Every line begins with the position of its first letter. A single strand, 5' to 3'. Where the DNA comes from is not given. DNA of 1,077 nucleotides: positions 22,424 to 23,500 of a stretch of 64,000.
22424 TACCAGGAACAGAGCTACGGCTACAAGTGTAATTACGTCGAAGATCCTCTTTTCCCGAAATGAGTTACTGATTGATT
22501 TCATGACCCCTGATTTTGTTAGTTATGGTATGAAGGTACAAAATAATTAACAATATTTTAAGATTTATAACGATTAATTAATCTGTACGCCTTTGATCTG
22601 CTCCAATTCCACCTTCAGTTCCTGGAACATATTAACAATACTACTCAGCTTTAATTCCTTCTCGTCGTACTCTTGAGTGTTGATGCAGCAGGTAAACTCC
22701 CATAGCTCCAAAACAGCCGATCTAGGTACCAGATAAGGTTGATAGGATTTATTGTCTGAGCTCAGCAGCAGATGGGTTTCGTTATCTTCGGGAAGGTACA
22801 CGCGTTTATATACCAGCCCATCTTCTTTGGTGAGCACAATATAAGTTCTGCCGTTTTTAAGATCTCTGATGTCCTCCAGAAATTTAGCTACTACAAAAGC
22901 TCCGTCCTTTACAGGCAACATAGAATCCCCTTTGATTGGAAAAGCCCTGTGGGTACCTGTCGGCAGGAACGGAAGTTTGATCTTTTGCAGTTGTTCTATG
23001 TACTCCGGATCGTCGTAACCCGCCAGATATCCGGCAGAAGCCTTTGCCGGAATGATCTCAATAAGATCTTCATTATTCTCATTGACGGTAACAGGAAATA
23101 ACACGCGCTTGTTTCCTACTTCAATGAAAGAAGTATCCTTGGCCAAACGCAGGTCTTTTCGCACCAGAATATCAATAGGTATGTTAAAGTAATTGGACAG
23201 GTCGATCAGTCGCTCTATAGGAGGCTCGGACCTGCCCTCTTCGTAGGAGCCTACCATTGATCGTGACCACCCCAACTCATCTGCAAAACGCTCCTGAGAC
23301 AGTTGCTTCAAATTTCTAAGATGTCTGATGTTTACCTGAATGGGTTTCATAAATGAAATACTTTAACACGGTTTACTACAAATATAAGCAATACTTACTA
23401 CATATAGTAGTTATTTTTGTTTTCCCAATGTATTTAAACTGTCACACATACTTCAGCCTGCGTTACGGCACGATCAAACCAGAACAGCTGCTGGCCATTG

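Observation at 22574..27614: SOS-type mutagenesis cassette: XRE-S24 repressor divergent from dnaE2 and an active Y-family polymerase, with no imuA/imuB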

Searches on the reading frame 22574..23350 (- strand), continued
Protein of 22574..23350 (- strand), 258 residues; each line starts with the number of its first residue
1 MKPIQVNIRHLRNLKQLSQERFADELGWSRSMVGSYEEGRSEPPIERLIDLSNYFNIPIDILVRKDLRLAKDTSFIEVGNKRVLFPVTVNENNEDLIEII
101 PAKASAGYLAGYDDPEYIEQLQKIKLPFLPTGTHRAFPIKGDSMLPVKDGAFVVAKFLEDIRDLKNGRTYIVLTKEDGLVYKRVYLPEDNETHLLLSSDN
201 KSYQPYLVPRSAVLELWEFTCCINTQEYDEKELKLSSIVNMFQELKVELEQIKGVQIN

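Call 24: search_solved_structures(query=window:22574-23350:-, max_evalue=0.01, show_alignments=2)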
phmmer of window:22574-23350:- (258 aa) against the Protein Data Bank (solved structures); distinct sequences matched with E-value up to 0.01: 5.
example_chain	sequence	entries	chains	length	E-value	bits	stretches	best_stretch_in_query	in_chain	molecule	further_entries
3op9_A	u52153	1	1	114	0.0022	20.9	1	7-64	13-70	Pli0006 protein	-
4yv6_A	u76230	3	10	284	0.0032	20.4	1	6-64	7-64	Transcriptional regulator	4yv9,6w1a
5w4m_A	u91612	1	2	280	0.0043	20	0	6-64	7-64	Transcriptional regulator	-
5w4n_A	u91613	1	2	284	0.0044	19.9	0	6-64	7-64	Transcriptional regulator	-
2ewt_A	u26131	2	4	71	0.0054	19.7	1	7-62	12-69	putative DNA-binding protein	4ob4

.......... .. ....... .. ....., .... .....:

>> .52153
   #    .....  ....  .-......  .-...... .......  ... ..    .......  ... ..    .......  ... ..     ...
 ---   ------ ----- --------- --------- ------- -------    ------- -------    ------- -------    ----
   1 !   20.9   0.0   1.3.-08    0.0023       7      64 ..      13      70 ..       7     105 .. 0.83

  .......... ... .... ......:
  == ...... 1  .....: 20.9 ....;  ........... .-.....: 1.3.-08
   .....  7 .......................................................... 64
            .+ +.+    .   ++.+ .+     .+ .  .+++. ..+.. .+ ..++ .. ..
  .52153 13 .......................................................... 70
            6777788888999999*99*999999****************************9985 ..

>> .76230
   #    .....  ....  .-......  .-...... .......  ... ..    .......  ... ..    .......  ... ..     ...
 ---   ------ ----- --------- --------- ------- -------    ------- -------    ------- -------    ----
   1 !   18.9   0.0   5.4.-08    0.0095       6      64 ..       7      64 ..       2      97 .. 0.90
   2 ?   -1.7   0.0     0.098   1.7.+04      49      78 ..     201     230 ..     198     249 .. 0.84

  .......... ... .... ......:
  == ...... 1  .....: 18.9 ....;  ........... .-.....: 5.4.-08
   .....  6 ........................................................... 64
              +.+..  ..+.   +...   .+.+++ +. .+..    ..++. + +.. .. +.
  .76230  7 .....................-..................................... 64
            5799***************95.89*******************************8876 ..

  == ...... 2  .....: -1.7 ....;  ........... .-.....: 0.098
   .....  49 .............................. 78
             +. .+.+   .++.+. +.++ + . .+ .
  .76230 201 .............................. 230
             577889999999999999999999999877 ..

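Call 31: list_cluster_members(proteins=[P0057, window:22574-23350:-])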
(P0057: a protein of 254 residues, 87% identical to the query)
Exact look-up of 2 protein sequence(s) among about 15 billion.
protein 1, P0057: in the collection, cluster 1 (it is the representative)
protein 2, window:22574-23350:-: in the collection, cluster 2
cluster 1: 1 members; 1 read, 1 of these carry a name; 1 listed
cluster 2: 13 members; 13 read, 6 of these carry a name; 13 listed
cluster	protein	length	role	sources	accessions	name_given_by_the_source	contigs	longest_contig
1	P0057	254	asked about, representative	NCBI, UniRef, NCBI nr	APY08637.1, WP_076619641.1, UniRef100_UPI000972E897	XRE family transcriptional regulator [Winogradskyella sp. J14-2] | XRE family transcriptional regulator n=1 Tax=Winogradskyella sp. J14-2 TaxID=1936080 ... | LexA family transcriptional regulator [Winogradskyella sp. J14-2]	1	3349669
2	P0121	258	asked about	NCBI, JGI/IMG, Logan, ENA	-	transcriptional regulator with XRE-family HTH domain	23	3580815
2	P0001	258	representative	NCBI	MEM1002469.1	MAG: helix-turn-helix domain-containing protein [Bacteroidota bacterium]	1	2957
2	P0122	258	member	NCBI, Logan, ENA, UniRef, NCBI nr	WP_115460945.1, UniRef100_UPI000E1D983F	XRE family transcriptional regulator [Winogradskyella aurantiaca] | XRE family transcriptional regulator n=1 Tax=Winogradskyella aurantiaca TaxID=2219558 ... | helix-turn-helix domain-containing protein [Winogradskyella aurantiaca]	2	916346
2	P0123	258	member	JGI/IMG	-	transcriptional regulator with XRE-family HTH domain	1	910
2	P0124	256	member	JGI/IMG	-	transcriptional regulator with XRE-family HTH domain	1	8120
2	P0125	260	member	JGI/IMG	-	transcriptional regulator with XRE-family HTH domain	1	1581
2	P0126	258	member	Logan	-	-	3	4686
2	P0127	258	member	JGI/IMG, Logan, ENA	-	-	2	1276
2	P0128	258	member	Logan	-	-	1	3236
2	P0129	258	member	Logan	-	-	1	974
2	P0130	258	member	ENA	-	-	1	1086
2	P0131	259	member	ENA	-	-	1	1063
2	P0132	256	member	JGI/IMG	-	-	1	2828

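Call 57: search_protein_families(library=pfam, proteins=[L010:6330-6794:-, L010:5737-6339:-, L080:7775-9160:+, L080:6496-6915:+, L017:7001-7765:+], max_evalue=0.001)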
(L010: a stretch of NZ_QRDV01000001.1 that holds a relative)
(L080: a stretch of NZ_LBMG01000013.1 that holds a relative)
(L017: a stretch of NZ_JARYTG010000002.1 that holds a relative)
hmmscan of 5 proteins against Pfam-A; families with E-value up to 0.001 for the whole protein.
L010:6330-6794:- (154 aa): 1 family
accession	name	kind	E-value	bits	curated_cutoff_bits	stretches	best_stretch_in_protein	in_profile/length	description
PF01381.28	HTH_3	-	1e-05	25.9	23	1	35-87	2-52/55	Helix-turn-helix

L010:5737-6339:- (200 aa): 1 family
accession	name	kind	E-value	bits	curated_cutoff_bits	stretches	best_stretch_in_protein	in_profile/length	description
PF02661.23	Fic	-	1.9e-09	38.7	24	1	61-151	2-91/93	Fic/DOC family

L080:7775-9160:+ (461 aa): 3 families
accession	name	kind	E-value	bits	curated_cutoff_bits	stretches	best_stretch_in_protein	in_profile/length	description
PF00929.31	RNase_T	-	3.1e-30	106.3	24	1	9-159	2-164/164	Exonuclease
PF01541.30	GIY-YIG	-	6.9e-08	33.1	22.6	1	201-237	2-38/78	GIY-YIG catalytic domain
PF21762.3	DEDDh_C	-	0.00053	20.6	27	0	80-158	105-184/188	DNA polymerase III subunit epsilon-like, C-terminal domain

L080:6496-6915:+ (139 aa): 1 family
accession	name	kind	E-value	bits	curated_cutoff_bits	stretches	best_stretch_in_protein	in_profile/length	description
PF07007.17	LprI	-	8.5e-09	36.2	22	1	38-129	8-106/106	Lysozyme inhibitor LprI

L017:7001-7765:+ (255 aa): 4 families
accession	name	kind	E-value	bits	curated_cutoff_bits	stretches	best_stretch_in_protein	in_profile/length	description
PF01381.28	HTH_3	-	2.5e-12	47.1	23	1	8-62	1-55/55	Helix-turn-helix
PF12844.13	HTH_19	-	9.8e-08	32.2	30.2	1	8-63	4-59/64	Helix-turn-helix domain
PF00717.28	Peptidase_S24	-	1.2e-07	31.8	23.3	1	102-210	4-105/116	Peptidase S24-like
PF13560.12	HTH_31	-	1.6e-05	25.6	27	1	9-56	7-55/64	Helix-turn-helix domain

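Call 69: find_encoding_contigs(protein=window:22574-23350:-, flank=6000, max_places=4)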
Protein window:22574-23350:- (258 aa): 23 contigs read that carry it; 3 places shown.
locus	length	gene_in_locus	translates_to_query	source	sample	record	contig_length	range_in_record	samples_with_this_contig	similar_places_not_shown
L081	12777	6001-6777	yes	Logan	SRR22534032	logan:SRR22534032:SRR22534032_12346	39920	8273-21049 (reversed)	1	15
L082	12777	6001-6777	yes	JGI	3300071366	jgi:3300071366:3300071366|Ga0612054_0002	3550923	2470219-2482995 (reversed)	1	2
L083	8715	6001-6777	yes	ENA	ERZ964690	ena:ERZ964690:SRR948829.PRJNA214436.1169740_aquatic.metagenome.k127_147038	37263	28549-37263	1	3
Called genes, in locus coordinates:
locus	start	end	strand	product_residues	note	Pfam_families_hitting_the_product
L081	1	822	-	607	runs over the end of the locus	PF07715:Plug, PF00593:TonB_dep_Rec_b-barrel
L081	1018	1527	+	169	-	PF11188:DUF2975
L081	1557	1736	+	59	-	PF13443:HTH_26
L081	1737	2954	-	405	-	PF00817:IMS, PF11799:IMS_C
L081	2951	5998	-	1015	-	PF02811:PHP, PF07733:DNA_pol3_alpha, PF17657:DNA_pol3_finger, PF14579:HHH_6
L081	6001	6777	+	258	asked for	PF01381:HTH_3, PF12844:HTH_19, PF13560:HTH_31 (weak), PF00717:Peptidase_S24 (weak)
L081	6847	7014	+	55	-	-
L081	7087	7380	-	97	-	PF02823:ATP-synt_DE_N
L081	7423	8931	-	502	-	PF02874:ATP-synt_ab_N, PF00006:ATP-synt_ab, PF22919:ATP-synt_VA_C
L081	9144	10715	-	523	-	PF00657:Lipase_GDSL (faint), PF13472:Lipase_GDSL_2 (faint)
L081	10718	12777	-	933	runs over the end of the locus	PF13620:CarboxypepD_reg, PF13715:CarbopepD_reg_2, PF07715:Plug, PF00593:TonB_dep_Rec_b-barrel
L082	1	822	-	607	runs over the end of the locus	PF07715:Plug, PF00593:TonB_dep_Rec_b-barrel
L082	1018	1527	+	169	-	PF11188:DUF2975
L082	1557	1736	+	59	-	PF13443:HTH_26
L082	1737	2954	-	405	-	PF00817:IMS, PF11799:IMS_C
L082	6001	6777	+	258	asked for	PF01381:HTH_3, PF12844:HTH_19, PF13560:HTH_31 (weak), PF00717:Peptidase_S24 (weak)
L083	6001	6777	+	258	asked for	PF01381:HTH_3, PF12844:HTH_19, PF13560:HTH_31 (weak), PF00717:Peptidase_S24 (weak)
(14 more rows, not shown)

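Call 75: find_related_loci(query=window:22574-23350:-, collection=viral_contigs, flank=6000)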
Query window:22574-23350:- (258 aa) in viral_contigs; peptide patterns used: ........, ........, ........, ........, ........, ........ (x = any residue, [..] = any of these).
3 stretches matched a pattern, but none encodes a relative of the query by tblastn (E <= 1e-3).
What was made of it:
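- There is no relative in 2.9 million viral contigs (call 75).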

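Call 76: search_dna_similar(query=window:22574-23350:-, collection=phages, mode=protein, max_rows=10)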
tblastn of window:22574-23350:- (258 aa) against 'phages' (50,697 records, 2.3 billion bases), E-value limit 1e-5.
Records with a match: 9; places in all: 9; records where one place covers at least 80% of the query: 0.
Best place of each record, by identity: <60% 9.
By first word of the organism name: Lactobacillus 2; Bacillus 2; Elizabethkingia 1; Phage 1; Hydrogenophilus 1; Listeria 1; Clostridioides 1.
By host as written in the record: Lactobacillus casei W56 2; Elizabethkingia anophelis 1; - 1; Hydrogenophilus thermoluteolus 1; Listeria monocytogenes 1; Clostridioides sp. ES-S-0107-01 1; Bacillus cereus NC7401/2455 1; Bacillus cereus IS075 1.
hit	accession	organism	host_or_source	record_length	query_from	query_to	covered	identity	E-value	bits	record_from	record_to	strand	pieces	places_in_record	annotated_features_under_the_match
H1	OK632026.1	Elizabethkingia phage TCUEAP3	Elizabethkingia anophelis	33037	81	226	57%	37.5%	2e-19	93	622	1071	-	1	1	hypothetical protein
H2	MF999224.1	Lactobacillus phage LJ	Lactobacillus casei W56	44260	7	200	75%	26.2%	3e-10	66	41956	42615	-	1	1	repressor protein C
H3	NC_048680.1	Lactobacillus phage LJ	Lactobacillus casei W56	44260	7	200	75%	26.2%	3e-10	66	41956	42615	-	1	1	transcriptional repressor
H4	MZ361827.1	Phage vB_LmoS_P7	-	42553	8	101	36%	33.0%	8e-7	56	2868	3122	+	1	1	helix turn helix protein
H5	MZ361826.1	Hydrogenophilus phage vB_LmoS_C996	Hydrogenophilus thermoluteolus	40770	8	101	36%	31.9%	6e-6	53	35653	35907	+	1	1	CI-like repressor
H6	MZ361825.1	Listeria phage vB_LmoS_P9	Listeria monocytogenes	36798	11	101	35%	33.0%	7e-6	53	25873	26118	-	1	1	CI-like repressor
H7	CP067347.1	Clostridioides phage ES-S-0107-01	Clostridioides sp. ES-S-0107-01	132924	1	63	24%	36.5%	3e-6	54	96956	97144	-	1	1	record has no annotation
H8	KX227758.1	Bacillus phage PfNC7401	Bacillus cereus NC7401/2455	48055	8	63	22%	37.5%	8e-6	52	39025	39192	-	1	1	prorepressor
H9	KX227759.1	Bacillus phage PfIS075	Bacillus cereus IS075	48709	8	63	22%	37.5%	8e-6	52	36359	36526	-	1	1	prorepressor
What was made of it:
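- The best phage hit is an Elizabethkingia phage protein, 37.5% identical over the S24 part (call 76).
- Tried and rejected: There is no relative in viral contigs and only distant phage hits (calls 75, 76).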

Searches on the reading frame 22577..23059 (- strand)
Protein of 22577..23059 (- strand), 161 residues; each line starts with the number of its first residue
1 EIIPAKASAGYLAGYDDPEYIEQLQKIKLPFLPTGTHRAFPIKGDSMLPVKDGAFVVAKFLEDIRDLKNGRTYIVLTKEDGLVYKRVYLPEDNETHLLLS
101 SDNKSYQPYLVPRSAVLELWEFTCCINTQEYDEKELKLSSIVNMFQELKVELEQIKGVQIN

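Call 46: search_solved_structures(query=window:22577-23059:-, max_evalue=10, show_alignments=4)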
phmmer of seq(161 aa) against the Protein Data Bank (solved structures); distinct sequences matched with E-value up to 10: 0.
